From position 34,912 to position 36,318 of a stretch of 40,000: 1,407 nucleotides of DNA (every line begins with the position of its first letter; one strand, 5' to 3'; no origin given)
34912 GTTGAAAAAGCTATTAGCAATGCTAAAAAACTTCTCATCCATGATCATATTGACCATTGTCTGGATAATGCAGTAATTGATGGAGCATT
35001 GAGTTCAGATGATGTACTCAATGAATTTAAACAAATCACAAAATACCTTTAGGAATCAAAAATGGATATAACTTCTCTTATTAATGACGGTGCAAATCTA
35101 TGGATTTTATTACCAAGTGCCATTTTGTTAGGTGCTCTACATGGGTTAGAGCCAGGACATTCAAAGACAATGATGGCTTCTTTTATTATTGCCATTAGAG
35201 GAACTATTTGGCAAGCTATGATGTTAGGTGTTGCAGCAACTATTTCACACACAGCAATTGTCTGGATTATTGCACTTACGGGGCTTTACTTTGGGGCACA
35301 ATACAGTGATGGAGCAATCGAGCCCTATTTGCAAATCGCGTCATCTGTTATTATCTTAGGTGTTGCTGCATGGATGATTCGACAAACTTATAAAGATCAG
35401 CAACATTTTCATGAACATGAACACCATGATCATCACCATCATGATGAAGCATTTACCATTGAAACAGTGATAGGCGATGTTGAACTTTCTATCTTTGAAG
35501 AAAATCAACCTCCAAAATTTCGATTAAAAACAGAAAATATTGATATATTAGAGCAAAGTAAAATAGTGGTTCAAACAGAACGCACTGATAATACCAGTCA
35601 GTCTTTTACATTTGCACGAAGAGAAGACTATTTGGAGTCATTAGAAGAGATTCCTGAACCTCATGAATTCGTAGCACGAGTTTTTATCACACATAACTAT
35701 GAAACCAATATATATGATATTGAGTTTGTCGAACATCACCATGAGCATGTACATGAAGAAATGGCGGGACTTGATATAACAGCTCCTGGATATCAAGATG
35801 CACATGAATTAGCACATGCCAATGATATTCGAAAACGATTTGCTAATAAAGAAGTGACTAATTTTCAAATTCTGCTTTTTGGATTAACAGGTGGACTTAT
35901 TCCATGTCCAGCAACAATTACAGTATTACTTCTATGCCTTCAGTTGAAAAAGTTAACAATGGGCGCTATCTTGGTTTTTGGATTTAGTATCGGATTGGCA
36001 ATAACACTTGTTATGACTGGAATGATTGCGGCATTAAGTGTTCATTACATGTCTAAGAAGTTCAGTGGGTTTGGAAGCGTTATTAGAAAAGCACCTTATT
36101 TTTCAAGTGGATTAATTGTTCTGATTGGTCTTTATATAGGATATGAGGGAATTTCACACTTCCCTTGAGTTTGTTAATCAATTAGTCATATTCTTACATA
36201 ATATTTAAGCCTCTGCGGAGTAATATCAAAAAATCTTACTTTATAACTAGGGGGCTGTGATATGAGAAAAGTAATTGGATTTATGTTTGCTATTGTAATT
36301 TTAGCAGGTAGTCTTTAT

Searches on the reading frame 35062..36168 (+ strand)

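Call 13: search_protein_families(library=pfam, proteins=[window:35062-36168:+], max_evalue=0.01)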
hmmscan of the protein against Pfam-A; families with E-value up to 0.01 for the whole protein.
window:35062-36168:+ (368 aa): 2 families
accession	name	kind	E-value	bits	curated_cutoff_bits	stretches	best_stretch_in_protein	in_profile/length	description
PF03824.22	NicO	-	5.2e-37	128.2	27.7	2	215-359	137-276/287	High-affinity nickel-transport protein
PF13386.12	DsbD_2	-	9.2e-08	32.6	24.9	1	258-356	109-197/199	Cytochrome C biogenesis protein transmembrane region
